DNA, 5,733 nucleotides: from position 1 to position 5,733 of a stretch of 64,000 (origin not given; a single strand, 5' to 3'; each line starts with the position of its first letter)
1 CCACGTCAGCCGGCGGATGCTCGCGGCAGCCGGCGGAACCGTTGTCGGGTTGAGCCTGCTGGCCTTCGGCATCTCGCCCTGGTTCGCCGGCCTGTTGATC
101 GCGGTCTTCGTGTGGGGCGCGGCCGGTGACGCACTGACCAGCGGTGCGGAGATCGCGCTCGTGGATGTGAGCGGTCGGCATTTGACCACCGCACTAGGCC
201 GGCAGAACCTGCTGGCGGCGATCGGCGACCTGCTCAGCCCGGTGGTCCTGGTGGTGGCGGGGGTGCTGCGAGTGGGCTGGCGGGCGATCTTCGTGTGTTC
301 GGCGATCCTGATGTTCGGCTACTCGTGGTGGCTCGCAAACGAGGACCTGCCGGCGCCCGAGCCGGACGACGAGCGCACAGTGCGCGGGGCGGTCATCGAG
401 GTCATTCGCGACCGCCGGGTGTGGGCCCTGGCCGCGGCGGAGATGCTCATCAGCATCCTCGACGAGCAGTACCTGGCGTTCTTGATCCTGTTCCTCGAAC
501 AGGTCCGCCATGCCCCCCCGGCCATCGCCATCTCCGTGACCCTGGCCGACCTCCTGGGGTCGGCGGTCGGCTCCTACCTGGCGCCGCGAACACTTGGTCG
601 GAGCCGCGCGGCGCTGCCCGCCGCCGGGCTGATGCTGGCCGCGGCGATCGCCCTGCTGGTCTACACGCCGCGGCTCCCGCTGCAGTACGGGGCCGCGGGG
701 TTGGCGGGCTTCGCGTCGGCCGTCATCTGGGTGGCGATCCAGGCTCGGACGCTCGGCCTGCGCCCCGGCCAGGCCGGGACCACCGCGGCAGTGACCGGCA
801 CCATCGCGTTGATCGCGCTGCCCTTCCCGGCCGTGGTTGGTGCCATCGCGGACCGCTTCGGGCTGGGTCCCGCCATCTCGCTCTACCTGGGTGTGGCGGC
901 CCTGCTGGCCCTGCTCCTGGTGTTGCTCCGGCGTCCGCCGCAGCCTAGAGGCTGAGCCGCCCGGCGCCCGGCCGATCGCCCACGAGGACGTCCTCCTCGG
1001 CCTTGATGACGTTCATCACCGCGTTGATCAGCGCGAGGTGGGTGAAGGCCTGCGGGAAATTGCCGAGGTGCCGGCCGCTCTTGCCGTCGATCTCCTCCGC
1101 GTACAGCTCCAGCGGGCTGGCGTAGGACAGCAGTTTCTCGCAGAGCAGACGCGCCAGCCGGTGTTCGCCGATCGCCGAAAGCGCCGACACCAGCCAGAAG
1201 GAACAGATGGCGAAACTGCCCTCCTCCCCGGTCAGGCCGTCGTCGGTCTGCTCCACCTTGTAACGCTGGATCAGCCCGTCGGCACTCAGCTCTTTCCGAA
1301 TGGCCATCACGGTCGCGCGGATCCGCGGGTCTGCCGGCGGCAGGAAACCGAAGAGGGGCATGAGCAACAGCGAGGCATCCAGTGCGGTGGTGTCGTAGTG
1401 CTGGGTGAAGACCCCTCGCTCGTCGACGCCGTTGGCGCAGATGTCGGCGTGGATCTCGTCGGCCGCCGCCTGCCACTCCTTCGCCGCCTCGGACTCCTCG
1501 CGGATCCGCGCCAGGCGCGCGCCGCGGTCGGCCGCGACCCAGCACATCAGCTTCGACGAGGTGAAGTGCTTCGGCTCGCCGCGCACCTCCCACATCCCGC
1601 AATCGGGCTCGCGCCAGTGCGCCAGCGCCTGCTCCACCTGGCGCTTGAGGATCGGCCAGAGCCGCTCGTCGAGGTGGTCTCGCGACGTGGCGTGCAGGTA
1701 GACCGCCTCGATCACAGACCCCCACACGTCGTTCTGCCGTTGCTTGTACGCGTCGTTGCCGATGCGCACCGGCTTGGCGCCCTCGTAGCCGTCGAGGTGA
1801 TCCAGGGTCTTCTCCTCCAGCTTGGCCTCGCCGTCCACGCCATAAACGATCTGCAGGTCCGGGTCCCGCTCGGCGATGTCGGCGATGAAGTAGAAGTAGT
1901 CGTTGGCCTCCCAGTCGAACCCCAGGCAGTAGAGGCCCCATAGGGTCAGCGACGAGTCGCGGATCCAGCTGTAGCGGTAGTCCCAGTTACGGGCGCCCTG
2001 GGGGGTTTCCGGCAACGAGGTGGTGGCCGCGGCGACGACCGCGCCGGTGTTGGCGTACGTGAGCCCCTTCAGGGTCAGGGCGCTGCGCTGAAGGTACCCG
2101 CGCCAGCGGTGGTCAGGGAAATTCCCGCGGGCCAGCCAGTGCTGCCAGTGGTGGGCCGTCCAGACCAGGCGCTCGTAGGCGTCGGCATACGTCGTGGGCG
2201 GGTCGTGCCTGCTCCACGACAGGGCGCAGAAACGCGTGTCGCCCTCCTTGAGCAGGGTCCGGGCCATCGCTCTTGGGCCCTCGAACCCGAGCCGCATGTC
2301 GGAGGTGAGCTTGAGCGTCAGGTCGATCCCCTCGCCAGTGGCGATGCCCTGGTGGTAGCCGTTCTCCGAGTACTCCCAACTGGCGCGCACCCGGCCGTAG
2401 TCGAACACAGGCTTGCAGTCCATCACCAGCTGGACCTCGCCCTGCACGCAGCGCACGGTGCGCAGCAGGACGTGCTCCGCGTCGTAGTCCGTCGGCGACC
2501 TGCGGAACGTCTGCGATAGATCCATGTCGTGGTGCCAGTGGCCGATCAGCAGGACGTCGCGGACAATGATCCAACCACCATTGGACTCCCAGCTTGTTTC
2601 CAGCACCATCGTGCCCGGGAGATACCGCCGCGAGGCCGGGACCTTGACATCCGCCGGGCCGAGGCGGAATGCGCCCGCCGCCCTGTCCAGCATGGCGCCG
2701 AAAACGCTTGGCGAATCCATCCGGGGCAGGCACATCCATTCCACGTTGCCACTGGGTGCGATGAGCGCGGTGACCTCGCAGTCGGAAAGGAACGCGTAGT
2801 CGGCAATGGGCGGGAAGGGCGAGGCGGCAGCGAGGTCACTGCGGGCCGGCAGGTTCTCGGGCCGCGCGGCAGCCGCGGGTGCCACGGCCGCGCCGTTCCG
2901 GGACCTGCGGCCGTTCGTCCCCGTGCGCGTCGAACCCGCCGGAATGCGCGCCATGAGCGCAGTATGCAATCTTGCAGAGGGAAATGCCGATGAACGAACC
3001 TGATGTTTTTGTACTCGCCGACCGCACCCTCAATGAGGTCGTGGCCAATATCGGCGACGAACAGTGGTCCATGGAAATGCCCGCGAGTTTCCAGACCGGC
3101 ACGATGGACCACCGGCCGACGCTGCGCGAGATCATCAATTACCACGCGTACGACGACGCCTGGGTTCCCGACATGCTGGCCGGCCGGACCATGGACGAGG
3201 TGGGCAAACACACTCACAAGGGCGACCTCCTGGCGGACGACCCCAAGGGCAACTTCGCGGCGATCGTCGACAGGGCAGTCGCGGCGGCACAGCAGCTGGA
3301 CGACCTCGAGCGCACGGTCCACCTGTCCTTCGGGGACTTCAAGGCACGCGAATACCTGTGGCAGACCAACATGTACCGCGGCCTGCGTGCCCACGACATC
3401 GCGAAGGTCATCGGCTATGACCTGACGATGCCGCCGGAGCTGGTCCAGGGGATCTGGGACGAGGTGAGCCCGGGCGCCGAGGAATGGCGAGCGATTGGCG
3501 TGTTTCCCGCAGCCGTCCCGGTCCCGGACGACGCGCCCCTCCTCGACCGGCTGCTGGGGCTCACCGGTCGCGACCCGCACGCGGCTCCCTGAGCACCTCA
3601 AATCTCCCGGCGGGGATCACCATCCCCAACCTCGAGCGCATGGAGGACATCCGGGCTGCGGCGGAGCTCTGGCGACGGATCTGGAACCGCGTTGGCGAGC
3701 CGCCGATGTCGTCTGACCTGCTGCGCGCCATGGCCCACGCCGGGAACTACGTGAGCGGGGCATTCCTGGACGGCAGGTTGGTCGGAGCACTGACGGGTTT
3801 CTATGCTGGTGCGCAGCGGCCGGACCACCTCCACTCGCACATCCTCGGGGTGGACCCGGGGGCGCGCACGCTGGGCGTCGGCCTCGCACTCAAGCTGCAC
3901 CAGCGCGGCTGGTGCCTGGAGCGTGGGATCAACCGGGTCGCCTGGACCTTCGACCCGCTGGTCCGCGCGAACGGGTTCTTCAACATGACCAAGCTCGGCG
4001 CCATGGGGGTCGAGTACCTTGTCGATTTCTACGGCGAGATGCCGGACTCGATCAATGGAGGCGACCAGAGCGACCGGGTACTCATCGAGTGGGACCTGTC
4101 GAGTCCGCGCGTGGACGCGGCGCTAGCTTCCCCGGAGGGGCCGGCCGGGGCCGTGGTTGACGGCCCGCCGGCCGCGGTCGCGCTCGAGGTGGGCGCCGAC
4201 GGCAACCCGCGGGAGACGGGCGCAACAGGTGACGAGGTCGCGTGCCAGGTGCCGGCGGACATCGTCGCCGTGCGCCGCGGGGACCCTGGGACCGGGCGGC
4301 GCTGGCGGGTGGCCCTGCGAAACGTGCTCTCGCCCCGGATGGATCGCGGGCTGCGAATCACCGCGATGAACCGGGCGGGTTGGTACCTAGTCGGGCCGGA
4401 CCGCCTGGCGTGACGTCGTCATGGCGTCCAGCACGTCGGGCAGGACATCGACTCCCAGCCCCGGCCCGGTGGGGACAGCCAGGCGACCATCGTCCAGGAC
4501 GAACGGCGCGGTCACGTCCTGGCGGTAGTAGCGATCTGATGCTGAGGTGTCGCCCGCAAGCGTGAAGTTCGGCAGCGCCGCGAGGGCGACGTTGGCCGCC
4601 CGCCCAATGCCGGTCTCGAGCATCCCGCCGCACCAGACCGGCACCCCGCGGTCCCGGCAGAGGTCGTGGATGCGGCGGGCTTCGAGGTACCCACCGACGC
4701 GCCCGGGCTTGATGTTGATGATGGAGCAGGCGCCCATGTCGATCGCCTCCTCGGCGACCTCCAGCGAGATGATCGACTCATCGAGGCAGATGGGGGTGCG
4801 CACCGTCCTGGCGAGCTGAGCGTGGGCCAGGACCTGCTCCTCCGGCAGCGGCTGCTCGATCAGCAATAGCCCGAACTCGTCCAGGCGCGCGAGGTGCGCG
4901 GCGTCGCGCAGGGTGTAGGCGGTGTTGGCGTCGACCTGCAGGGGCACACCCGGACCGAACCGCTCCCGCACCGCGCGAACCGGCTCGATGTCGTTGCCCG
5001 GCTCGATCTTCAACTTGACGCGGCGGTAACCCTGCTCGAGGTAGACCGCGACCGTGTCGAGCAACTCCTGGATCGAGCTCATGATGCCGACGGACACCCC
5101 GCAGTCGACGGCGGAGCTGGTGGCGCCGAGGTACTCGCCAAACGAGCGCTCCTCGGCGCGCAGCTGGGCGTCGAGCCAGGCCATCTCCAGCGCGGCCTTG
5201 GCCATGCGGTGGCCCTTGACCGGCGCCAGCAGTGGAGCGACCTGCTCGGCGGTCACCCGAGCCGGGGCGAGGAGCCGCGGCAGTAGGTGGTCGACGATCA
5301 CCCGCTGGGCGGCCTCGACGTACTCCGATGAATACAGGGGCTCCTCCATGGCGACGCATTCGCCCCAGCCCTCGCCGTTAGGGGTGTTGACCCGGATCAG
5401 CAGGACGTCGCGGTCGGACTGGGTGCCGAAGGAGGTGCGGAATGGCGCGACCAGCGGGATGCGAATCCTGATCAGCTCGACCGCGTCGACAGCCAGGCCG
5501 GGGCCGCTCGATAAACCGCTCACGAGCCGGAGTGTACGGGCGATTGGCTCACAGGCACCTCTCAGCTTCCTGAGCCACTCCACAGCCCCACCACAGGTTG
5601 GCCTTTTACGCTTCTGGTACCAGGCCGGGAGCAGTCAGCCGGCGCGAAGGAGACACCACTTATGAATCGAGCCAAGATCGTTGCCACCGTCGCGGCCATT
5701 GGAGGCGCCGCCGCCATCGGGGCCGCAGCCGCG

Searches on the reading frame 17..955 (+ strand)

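Call 78: search_protein_families(library=pfam, proteins=[window:17-955:+], max_evalue=0.001)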
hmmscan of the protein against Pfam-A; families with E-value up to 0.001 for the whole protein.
window:17-955:+ (312 aa): 2 families
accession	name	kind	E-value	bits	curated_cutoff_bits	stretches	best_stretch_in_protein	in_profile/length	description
PF07690.21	MFS_1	-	4.2e-16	59.2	33.4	1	1-264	65-339/347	Major Facilitator Superfamily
PF12832.13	MFS_1_like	-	0.00019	21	25.2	0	88-177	165-256/373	MFS_1 like family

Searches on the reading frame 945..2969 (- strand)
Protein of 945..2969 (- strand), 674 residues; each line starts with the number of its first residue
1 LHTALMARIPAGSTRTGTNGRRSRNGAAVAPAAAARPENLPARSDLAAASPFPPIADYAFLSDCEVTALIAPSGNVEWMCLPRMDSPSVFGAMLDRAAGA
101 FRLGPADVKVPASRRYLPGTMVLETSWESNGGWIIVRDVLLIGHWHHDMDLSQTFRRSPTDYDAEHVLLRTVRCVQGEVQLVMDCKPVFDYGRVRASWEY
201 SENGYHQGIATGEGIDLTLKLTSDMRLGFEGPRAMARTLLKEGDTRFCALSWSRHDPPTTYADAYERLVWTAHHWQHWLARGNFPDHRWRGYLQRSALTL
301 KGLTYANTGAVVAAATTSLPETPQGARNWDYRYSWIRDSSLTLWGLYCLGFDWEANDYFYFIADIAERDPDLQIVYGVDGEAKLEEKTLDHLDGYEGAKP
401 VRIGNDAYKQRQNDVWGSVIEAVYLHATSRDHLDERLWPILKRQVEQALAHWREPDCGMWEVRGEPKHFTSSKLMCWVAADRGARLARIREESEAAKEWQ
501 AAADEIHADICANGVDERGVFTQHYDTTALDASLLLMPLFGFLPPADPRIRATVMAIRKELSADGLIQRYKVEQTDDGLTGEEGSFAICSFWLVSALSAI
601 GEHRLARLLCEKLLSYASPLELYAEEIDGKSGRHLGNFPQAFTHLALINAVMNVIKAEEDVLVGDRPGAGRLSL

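Call 78: search_protein_families(library=pfam, proteins=[window:945-2969:-], max_evalue=0.001)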
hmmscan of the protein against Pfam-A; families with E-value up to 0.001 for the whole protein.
window:945-2969:- (674 aa): 2 families
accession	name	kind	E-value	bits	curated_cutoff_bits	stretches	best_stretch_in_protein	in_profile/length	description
PF00723.27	Glyco_hydro_15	-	3.5e-70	237.5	22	2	290-601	4-338/427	Glycosyl hydrolases family 15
PF19291.4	TREH_N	-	1.1e-17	64.4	23.1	1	53-205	13-142/211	Trehalase-like, N-terminal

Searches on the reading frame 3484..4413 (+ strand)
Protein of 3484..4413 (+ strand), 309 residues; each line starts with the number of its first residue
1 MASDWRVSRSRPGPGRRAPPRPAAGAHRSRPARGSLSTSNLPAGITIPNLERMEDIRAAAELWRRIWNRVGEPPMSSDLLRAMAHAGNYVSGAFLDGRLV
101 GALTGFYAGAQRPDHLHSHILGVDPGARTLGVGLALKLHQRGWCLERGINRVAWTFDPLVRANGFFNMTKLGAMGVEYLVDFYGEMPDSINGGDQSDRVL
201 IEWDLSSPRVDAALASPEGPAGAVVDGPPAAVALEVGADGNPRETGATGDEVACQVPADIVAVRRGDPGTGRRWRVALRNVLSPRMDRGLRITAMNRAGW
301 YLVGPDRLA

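Call 78: search_protein_families(library=pfam, proteins=[window:3484-4413:+], max_evalue=0.001)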
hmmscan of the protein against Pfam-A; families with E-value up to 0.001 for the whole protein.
window:3484-4413:+ (309 aa): 2 families
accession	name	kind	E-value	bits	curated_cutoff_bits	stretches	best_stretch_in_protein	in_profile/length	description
PF00583.31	Acetyltransf_1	-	4.3e-07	30.7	20.7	1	61-166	6-111/116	Acetyltransferase (GNAT) family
PF13480.13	Acetyltransf_6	-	5.7e-07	30.2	22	1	51-152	26-132/143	Acetyltransferase (GNAT) domain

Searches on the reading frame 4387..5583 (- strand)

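Call 78: search_protein_families(library=pfam, proteins=[window:4387-5583:-], max_evalue=0.001)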
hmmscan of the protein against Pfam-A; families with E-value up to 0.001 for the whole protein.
window:4387-5583:- (398 aa): 2 families
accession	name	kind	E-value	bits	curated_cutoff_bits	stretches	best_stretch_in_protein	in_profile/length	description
PF13378.12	MR_MLE_C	-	3.2e-57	194.2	29.4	1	177-383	5-218/219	Enolase C-terminal domain-like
PF02746.21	MR_MLE_N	-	6.8e-10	39.6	22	1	43-153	12-117/117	Mandelate racemase / muconate lactonizing enzyme, N-terminal domain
